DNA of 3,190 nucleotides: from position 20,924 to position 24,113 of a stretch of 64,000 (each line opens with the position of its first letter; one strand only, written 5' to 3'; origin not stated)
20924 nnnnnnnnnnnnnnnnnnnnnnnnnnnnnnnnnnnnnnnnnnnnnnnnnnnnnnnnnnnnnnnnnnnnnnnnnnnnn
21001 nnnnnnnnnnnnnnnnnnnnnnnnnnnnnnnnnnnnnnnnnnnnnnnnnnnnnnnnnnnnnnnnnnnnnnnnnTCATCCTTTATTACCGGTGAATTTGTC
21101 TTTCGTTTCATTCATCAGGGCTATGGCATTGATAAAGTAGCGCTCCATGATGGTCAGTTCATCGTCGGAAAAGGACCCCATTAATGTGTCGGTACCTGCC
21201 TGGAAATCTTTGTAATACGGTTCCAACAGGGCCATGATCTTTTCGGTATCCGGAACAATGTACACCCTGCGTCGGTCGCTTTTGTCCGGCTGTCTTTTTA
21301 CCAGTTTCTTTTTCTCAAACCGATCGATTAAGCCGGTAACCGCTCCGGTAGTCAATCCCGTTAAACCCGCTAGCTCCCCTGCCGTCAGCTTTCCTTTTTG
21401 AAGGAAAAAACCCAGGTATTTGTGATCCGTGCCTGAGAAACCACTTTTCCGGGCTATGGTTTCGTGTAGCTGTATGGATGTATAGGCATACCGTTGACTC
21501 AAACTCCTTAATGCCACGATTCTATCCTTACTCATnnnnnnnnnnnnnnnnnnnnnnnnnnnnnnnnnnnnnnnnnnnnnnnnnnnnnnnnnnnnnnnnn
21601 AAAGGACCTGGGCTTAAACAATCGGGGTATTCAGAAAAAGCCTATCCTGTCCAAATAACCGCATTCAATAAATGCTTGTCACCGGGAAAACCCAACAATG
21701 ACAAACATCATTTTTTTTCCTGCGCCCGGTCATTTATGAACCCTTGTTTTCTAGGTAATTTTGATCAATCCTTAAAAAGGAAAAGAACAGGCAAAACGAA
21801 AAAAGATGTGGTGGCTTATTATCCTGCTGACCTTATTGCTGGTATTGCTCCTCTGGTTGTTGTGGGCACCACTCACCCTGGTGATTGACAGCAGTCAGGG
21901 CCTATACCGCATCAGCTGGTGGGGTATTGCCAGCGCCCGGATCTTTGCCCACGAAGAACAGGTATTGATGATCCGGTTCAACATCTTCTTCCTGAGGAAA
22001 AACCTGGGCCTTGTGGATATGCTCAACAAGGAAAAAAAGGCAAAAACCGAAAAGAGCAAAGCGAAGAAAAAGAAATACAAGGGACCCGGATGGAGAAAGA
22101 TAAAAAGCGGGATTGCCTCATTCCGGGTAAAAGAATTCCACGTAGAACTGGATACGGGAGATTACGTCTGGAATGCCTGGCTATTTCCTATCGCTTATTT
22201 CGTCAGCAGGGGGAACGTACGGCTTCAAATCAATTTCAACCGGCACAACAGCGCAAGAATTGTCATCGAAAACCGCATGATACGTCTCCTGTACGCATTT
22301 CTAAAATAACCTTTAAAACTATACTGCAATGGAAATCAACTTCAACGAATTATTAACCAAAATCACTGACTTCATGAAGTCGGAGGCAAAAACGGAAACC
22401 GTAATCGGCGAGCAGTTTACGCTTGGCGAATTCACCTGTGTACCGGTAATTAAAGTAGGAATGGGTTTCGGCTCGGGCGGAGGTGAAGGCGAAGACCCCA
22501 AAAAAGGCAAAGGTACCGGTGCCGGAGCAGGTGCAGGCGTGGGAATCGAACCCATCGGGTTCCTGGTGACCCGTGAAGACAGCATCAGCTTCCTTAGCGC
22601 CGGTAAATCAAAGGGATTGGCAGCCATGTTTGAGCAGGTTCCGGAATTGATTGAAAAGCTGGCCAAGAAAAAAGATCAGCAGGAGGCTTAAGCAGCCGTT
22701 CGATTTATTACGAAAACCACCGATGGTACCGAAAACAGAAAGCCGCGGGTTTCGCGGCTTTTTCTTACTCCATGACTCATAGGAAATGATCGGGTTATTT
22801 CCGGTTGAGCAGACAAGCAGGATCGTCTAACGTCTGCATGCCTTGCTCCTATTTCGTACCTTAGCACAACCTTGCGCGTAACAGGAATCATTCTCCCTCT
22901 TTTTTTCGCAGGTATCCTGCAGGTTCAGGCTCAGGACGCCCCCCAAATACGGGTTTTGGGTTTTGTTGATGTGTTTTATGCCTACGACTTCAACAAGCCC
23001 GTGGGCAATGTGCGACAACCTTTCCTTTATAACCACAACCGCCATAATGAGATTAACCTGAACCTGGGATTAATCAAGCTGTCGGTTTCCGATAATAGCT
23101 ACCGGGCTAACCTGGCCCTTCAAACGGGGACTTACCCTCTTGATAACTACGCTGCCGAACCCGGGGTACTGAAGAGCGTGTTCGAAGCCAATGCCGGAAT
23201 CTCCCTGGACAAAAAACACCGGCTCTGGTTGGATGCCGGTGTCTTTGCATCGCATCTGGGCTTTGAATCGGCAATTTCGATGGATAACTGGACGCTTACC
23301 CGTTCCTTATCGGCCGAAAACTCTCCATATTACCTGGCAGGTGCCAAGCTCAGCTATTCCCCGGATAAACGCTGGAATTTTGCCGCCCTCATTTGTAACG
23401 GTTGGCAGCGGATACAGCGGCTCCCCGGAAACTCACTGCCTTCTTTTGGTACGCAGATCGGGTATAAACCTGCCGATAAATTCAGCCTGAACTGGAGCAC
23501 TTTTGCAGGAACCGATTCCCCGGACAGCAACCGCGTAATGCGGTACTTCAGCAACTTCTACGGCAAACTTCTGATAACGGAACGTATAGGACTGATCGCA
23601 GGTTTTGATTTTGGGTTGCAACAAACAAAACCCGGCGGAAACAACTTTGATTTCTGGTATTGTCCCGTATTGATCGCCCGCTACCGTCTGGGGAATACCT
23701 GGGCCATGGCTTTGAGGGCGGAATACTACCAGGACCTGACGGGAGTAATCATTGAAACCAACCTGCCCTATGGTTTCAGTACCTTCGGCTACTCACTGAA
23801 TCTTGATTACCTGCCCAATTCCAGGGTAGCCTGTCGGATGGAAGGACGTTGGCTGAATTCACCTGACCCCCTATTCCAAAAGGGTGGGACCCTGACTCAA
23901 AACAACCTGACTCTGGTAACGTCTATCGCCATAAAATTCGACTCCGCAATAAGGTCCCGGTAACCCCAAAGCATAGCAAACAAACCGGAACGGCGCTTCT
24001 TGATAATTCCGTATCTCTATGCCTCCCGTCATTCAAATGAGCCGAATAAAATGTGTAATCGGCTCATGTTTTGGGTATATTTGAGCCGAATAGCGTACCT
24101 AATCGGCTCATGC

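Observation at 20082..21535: Rifampin ADP-ribosyltransferase (arr) in an operon-like arrangement with MarR and a RibD-C-type reductase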

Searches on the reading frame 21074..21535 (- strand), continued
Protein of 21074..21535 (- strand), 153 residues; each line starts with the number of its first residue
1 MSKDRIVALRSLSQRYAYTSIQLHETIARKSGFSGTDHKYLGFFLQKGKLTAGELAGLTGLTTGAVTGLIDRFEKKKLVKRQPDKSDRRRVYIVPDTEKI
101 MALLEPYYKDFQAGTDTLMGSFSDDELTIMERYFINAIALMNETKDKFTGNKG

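Call 45: find_encoding_contigs(protein=P0125, flank=6000, max_places=3)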
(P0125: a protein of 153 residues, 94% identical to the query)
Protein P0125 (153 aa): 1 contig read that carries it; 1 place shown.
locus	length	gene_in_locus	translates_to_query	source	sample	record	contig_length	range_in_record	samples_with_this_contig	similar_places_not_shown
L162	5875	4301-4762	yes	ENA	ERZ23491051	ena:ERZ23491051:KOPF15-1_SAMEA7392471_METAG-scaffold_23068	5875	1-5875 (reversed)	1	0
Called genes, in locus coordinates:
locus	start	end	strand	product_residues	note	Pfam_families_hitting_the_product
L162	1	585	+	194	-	?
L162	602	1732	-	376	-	PF13776:DUF4172, PF02661:Fic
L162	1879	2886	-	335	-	PF07642:BBP2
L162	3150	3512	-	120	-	PF09579:Spore_YtfJ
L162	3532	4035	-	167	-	-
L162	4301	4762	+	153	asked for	PF12802:MarR_2, PF01047:MarR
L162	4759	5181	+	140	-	PF12120:Arr-ms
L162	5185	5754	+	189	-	PF01872:RibD_C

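Call 46: find_encoding_contigs(protein=P0127, flank=5000, max_places=2)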
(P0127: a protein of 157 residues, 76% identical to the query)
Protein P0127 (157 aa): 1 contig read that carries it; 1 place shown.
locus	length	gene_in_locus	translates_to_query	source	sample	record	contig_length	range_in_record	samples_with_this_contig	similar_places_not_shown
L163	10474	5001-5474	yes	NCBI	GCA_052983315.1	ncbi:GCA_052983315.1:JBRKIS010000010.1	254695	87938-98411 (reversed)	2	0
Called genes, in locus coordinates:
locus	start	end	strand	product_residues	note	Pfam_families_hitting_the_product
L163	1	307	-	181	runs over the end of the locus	PF00561:Abhydrolase_1 (faint), PF12146:Hydrolase_4 (faint), PF12697:Abhydrolase_6 (weak), PF06821:Ser_hydrolase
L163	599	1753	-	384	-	PF12893:Lumazine_bd_2, PF01965:DJ-1_PfpI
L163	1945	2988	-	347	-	PF12833:HTH_18, PF00165:HTH_AraC (weak)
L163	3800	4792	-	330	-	PF00561:Abhydrolase_1, PF12146:Hydrolase_4, PF12697:Abhydrolase_6, PF01738:DLH (weak)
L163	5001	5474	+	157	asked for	PF12802:MarR_2, PF01047:MarR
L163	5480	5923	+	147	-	PF12120:Arr-ms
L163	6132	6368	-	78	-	-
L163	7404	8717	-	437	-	PF17167:Glyco_hydro_94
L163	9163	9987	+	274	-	PF06439:3keto-disac_hyd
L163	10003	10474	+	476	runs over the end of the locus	PF01408:GFO_IDH_MocA, PF19051:GFO_IDH_MocA_C2, PF22725:GFO_IDH_MocA_C3 (faint)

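Call 63: find_encoding_contigs(protein=P0151, flank=4500, max_places=1)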
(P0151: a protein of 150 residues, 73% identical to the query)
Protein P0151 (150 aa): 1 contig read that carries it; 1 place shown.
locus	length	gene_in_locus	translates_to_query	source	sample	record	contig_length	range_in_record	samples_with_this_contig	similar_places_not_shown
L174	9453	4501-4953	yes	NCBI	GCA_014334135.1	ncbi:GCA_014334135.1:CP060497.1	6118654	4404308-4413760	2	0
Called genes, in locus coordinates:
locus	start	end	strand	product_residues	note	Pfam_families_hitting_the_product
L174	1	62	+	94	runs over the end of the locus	PF03992:ABM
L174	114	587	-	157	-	PF04191:PEMT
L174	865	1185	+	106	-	PF01022:HTH_5, PF12840:HTH_20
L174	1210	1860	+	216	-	PF08818:DUF1801, PF13376:OmdA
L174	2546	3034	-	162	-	-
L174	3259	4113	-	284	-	PF22200:ExsA_N, PF12833:HTH_18, PF00165:HTH_AraC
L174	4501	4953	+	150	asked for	PF12802:MarR_2, PF01047:MarR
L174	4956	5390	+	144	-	PF12120:Arr-ms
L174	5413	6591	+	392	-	PF07676:PD40 (faint)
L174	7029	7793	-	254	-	PF01370:Epimerase (weak), PF04321:RmlD_sub_bind (faint), PF05368:NmrA (weak), PF13460:NAD_binding_10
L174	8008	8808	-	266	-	PF00398:RrnaAD, PF05219:DREV (weak), PF02475:TRM5-TYW2_MTfase (weak), PF08241:Methyltransf_11 (weak), PF13649:Methyltransf_25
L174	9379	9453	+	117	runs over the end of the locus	PF07883:Cupin_2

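Call 64: find_encoding_contigs(protein=P0243, flank=4500, max_places=1)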
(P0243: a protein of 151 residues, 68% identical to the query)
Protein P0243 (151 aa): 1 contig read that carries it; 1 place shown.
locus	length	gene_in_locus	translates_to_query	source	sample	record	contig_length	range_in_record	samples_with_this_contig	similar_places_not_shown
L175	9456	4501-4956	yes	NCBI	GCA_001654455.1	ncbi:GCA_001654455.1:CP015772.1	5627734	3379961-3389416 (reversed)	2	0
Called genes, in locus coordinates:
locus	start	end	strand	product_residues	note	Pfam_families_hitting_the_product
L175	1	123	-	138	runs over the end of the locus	-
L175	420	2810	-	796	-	PF07732:Cu-oxidase_3, PF00394:Cu-oxidase, PF07731:Cu-oxidase_2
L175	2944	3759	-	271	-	PF11827:DUF3347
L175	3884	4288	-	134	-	-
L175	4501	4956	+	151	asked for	PF01047:MarR, PF12802:MarR_2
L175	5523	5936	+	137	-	PF12120:Arr-ms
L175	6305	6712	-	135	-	-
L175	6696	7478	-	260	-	PF08241:Methyltransf_11 (weak)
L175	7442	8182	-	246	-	PF09844:DUF2071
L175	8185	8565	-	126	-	PF13781:DoxX_3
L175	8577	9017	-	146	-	PF13673:Acetyltransf_10, PF00583:Acetyltransf_1, PF13508:Acetyltransf_7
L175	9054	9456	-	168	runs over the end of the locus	PF00583:Acetyltransf_1, PF13420:Acetyltransf_4 (weak), PF13673:Acetyltransf_10, PF13508:Acetyltransf_7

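Call 68: search_protein_families(library=pfam, proteins=[L093:3723-4340:+, L144:3548-4192:+, L157:5055-5591:+, L121:9-443:+], max_evalue=0.01)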
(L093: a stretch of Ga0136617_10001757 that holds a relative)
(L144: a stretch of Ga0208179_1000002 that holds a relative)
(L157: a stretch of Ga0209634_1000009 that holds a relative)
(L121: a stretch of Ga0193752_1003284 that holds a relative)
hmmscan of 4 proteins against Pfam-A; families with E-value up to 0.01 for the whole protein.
L093:3723-4340:+ (205 aa): 1 family
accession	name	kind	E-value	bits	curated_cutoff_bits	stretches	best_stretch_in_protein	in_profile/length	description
PF01872.23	RibD_C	-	5.1e-18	66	24.1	1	3-177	2-176/197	RibD C-terminal domain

L144:3548-4192:+ (214 aa): 1 family
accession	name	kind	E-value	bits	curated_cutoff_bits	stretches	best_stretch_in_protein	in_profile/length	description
PF01872.23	RibD_C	-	3.7e-17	63.2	24.1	1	8-200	6-188/197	RibD C-terminal domain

L157:5055-5591:+ (179 aa): 1 family
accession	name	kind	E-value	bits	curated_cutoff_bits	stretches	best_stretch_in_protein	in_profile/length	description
PF01872.23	RibD_C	-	9.5e-25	88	24.1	1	3-172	3-196/197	RibD C-terminal domain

L121:9-443:+ (145 aa): 1 family
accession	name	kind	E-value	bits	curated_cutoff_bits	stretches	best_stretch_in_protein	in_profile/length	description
PF01872.23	RibD_C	-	2.8e-14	53.8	24.1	1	3-141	40-197/197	RibD C-terminal domain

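Call 71: search_dna_similar(query=window:21074-21535:-, collection=plasmids, mode=protein, max_evalue=1e-15, max_rows=15)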
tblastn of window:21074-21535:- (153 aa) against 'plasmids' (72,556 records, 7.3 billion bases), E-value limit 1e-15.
Records with a match: 3; places in all: 3; records where one place covers at least 80% of the query: 3.
Best place of each record, by identity: 60-80% 3.
By first word of the organism name: Empedobacter 2; Riemerella 1.
By predicted mobility (MOB-suite, as given by PLSDB): non-mobilizable 3.
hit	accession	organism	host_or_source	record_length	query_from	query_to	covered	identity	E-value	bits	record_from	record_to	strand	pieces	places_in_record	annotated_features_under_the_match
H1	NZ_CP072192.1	Riemerella anatipestifer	goose,Epidemic materials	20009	3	147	95%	62.8%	2e-42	155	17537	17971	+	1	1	MarR family transcriptional regulator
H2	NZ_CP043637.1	Empedobacter brevis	shrimp,food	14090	3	147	95%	62.8%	3e-42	155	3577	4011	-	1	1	MarR family transcriptional regulator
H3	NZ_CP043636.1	Empedobacter brevis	shrimp,food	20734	3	147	95%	62.8%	3e-42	155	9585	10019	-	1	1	MarR family transcriptional regulator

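Call 79: find_encoding_contigs(protein=P0202, flank=4000, max_places=1)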
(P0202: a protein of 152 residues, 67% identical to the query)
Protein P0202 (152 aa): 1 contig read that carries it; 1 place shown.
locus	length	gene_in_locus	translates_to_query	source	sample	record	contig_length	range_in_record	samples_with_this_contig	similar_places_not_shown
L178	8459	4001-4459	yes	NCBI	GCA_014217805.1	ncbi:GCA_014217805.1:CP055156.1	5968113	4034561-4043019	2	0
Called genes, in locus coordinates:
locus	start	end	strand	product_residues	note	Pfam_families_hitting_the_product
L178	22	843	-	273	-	PF00582:Usp (weak)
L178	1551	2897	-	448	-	PF02447:GntP_permease, PF03600:CitMHS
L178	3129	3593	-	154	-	PF13858:DUF4199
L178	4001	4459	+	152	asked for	PF01047:MarR, PF12802:MarR_2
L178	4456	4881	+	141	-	PF12120:Arr-ms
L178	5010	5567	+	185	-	PF20720:nSTAND3 (weak), PF00004:AAA (weak), PF07931:CPT (weak), PF13238:AAA_18, PF13671:AAA_33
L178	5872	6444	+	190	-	PF04978:MST (weak), PF07609:DUF1572, PF12867:DinB_2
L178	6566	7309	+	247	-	PF00753:Lactamase_B, PF16661:Lactamase_B_6, PF19583:ODP (weak), PF12706:Lactamase_B_2 (weak)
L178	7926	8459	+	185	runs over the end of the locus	-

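Call 80: find_encoding_contigs(protein=P0237, flank=4000, max_places=1)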
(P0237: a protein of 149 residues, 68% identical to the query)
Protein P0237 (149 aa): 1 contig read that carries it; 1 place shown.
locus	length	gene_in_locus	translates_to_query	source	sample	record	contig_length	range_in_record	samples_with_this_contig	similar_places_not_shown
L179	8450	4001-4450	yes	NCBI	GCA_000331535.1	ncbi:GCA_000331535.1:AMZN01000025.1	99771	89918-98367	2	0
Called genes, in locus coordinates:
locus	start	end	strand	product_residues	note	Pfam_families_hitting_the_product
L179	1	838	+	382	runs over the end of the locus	PF13439:Glyco_transf_4, PF13477:Glyco_trans_4_2, PF13579:Glyco_trans_4_4, PF00534:Glycos_transf_1, PF13692:Glyco_trans_1_4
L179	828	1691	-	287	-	-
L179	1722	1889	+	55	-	-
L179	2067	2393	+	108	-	-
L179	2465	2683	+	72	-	-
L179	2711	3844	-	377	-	PF13808:DDE_Tnp_1_assoc, PF01609:DDE_Tnp_1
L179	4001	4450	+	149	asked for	PF12802:MarR_2, PF01047:MarR, PF13412:HTH_24 (weak)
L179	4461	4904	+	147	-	PF12120:Arr-ms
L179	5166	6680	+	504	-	PF02525:Flavodoxin_2, PF03358:FMN_red, PF01040:UbiA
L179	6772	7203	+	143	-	PF01047:MarR, PF12802:MarR_2, PF13463:HTH_27 (weak)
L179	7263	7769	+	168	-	PF00583:Acetyltransf_1, PF13673:Acetyltransf_10, PF13302:Acetyltransf_3 (weak), PF13508:Acetyltransf_7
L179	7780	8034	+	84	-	PF26604:CBU_0592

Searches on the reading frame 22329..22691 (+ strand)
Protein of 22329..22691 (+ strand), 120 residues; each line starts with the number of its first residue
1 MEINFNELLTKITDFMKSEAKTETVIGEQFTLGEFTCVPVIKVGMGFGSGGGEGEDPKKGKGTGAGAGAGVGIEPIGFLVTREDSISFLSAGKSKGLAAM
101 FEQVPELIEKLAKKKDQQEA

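Call 3: search_protein_families(library=pfam, proteins=[window:22329-22691:+], max_evalue=0.01)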
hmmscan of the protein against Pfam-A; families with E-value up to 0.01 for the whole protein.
window:22329-22691:+ (120 aa): 1 family
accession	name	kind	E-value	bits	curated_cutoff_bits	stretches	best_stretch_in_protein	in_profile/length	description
PF09579.15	Spore_YtfJ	-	2.7e-20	72.9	25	1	35-109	7-81/81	Sporulation protein YtfJ (Spore_YtfJ)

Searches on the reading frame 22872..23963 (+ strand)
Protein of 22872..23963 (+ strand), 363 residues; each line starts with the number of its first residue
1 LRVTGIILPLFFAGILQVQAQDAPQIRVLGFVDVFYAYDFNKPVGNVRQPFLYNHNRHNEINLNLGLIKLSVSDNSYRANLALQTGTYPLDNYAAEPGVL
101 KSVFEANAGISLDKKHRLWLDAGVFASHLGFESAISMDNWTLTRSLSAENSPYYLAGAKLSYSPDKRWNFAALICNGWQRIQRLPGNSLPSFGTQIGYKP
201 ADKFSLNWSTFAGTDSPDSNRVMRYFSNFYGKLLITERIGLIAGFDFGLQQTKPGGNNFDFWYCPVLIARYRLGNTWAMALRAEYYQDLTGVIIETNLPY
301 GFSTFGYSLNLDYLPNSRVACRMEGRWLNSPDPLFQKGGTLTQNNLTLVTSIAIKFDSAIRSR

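Call 3: search_protein_families(library=pfam, proteins=[window:22872-23963:+], max_evalue=0.01)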
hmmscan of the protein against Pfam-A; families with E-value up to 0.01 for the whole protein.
window:22872-23963:+ (363 aa): 1 family
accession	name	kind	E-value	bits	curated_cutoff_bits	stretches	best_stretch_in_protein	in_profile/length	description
PF07642.17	BBP2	-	1.4e-92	311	26.2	1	26-356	2-339/339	Putative beta-barrel porin-2, OmpL-like. bbp2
